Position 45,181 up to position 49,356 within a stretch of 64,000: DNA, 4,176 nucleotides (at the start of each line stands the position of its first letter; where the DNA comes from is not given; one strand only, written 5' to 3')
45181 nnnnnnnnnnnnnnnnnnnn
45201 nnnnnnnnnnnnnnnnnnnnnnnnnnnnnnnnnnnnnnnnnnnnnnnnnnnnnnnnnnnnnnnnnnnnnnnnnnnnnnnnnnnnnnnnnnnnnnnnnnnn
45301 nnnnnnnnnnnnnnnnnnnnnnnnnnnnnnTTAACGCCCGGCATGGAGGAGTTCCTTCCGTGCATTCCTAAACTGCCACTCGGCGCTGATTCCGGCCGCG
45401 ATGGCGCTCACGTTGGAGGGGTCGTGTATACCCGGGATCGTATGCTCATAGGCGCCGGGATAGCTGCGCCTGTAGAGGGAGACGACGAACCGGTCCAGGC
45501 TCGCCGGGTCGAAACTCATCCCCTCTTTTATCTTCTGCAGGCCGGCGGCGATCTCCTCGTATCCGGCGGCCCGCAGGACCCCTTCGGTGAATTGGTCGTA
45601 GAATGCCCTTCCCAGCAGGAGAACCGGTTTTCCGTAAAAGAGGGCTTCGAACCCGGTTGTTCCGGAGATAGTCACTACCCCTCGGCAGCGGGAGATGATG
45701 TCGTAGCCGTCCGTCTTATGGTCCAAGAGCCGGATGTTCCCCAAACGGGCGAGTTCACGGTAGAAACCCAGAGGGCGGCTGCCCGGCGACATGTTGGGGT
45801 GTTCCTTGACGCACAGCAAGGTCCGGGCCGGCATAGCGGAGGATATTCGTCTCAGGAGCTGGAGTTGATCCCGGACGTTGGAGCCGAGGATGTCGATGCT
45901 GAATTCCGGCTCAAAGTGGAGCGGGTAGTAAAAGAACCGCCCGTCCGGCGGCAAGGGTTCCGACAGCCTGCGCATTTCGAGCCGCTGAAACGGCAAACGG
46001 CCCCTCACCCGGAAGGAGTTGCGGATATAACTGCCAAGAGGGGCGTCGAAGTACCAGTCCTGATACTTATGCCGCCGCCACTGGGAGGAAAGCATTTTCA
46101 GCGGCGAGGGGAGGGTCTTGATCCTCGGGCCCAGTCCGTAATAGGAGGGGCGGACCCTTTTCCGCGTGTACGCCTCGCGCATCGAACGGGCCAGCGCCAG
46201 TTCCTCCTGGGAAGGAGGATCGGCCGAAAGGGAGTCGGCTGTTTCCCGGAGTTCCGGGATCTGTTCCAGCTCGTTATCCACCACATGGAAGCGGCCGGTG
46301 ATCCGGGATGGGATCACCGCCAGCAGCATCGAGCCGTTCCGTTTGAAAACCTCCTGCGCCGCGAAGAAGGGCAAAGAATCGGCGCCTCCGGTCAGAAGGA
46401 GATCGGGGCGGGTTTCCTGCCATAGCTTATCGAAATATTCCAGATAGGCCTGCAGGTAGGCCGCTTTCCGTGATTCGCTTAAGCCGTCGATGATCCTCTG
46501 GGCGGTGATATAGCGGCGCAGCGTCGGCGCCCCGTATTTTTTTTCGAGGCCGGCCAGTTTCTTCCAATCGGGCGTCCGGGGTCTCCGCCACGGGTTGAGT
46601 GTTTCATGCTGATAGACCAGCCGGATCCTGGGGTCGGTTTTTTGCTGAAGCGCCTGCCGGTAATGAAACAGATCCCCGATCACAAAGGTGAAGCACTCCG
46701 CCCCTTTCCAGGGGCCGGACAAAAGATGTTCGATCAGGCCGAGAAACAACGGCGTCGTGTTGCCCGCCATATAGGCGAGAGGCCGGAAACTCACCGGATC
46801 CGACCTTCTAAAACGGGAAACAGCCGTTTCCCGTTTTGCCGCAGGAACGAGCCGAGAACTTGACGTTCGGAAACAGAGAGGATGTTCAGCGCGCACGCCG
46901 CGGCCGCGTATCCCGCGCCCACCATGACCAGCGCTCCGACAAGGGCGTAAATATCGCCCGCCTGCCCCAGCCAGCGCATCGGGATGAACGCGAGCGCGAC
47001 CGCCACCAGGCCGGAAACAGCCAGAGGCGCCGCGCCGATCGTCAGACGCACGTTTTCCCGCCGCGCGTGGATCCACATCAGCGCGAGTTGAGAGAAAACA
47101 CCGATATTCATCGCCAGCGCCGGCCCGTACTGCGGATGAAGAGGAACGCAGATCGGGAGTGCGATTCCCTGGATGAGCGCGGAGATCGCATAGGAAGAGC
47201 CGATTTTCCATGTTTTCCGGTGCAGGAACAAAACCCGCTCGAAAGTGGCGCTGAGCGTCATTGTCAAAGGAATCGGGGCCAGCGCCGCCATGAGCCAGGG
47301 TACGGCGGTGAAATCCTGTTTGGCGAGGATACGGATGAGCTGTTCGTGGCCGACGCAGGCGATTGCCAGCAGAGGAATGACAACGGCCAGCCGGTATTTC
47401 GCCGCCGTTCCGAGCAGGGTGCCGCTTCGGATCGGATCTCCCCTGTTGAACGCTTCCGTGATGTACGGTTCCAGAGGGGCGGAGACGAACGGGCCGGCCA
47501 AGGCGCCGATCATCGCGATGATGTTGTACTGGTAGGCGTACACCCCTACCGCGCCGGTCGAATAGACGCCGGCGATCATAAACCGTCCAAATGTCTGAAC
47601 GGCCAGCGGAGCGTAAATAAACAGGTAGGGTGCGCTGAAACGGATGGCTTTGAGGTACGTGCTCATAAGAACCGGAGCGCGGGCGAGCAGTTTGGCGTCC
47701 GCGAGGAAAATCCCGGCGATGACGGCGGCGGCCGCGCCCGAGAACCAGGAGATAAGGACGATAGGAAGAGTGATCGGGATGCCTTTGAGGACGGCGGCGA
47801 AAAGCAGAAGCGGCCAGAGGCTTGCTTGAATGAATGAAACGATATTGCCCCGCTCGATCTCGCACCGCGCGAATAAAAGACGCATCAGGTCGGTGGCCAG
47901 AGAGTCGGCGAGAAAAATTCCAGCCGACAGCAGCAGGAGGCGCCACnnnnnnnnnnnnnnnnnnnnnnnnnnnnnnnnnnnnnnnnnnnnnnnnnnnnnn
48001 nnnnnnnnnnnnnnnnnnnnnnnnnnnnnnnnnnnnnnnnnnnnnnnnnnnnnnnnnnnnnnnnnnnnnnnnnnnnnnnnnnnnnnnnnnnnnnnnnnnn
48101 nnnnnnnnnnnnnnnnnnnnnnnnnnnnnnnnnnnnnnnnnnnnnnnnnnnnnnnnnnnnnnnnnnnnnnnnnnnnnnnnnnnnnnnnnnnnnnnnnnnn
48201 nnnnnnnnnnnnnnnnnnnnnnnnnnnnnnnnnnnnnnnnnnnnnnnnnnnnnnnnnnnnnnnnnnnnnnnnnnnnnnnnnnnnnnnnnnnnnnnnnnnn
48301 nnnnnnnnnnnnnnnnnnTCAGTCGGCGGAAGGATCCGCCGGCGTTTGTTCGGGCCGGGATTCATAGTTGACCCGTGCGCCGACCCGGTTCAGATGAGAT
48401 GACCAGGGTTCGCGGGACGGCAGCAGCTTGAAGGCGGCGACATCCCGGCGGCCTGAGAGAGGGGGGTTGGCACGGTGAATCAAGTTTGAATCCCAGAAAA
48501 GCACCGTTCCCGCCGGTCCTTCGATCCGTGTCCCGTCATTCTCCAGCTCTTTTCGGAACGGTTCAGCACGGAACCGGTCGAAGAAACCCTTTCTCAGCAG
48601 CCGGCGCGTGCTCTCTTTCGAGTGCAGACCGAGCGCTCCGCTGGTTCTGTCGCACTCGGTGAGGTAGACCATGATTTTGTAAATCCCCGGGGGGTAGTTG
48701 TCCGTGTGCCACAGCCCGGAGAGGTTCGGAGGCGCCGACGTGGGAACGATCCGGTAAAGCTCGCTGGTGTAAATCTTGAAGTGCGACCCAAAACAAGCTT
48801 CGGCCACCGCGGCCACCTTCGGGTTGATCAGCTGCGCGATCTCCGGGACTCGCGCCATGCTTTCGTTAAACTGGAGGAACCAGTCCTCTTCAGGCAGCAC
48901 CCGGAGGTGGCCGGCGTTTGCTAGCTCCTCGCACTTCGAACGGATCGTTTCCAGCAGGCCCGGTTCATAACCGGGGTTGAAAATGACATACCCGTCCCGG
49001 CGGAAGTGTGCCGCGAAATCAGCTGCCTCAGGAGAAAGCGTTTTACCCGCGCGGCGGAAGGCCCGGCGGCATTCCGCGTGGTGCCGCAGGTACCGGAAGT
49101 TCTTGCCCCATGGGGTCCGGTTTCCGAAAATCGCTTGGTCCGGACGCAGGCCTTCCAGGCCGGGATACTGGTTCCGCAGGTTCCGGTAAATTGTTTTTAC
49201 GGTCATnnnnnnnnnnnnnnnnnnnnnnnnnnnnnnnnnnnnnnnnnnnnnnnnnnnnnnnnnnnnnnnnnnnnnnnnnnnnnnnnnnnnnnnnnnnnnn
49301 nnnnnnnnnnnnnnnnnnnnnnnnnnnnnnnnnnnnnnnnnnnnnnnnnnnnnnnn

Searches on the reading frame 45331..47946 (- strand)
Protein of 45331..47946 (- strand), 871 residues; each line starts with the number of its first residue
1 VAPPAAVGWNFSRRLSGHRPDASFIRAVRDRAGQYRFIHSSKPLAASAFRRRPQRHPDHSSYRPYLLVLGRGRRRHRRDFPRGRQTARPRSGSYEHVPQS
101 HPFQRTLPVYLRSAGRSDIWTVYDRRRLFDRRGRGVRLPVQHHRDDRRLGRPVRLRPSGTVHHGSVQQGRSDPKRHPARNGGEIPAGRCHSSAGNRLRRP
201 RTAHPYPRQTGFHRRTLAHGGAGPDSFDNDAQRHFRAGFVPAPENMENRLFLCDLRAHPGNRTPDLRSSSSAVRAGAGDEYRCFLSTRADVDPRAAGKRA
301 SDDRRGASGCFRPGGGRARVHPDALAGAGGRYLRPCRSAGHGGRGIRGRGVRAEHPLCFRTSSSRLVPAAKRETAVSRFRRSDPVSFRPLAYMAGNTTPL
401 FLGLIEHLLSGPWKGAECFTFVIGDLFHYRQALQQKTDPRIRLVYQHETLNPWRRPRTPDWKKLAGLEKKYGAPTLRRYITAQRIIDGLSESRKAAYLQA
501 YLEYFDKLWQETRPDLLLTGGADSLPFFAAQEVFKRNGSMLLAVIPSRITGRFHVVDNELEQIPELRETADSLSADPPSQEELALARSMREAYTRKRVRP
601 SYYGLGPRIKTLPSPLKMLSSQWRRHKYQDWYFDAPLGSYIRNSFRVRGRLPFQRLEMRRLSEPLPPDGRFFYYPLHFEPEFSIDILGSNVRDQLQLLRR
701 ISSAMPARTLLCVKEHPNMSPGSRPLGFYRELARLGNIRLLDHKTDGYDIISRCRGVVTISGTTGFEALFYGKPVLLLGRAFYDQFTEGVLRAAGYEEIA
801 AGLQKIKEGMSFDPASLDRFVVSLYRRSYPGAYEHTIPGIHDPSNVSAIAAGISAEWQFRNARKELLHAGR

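Call 6: search_protein_families(library=ncbifam, proteins=[window:45331-47946:-], max_evalue=0.00001)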
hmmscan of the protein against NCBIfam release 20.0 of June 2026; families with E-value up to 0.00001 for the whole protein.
window:45331-47946:- (871 aa): 1 family
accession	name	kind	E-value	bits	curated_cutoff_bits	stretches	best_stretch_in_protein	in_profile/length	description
NF046086.1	BFO_1060_trans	domain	7.9e-06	25.2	200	0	697-807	210-322/365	BFO_1060 family glycosyltransferase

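Call 7: search_protein_families(library=pfam, proteins=[window:45331-47946:-], max_evalue=0.00001)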
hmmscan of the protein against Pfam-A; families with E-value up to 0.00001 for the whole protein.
window:45331-47946:- (871 aa): 1 family
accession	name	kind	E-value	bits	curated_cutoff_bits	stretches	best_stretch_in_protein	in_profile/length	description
PF05159.20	Capsule_synth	-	8.1e-13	48.9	20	1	667-784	143-267/310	Capsule polysaccharide biosynthesis protein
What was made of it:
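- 43881..47946 (-): Two tandem Capsule_synth (PF05159) proteins, candidate nonulosonate transferases; the true start of the upstream copy is uncertain. PF05159 E 8e-13 and 3e-12 (call 7).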

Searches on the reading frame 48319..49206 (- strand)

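Call 6: search_protein_families(library=ncbifam, proteins=[window:48319-49206:-], max_evalue=0.00001)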
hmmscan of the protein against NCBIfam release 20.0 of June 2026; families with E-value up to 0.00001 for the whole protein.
window:48319-49206:- (295 aa): 0 families

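Call 7: search_protein_families(library=pfam, proteins=[window:48319-49206:-], max_evalue=0.00001)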
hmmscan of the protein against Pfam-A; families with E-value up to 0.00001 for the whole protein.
window:48319-49206:- (295 aa): 1 family
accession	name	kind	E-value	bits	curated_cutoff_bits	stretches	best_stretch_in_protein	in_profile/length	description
PF05721.19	PhyH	-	2.2e-07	31.8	22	1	68-252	1-208/213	Phytanoyl-CoA dioxygenase (PhyH)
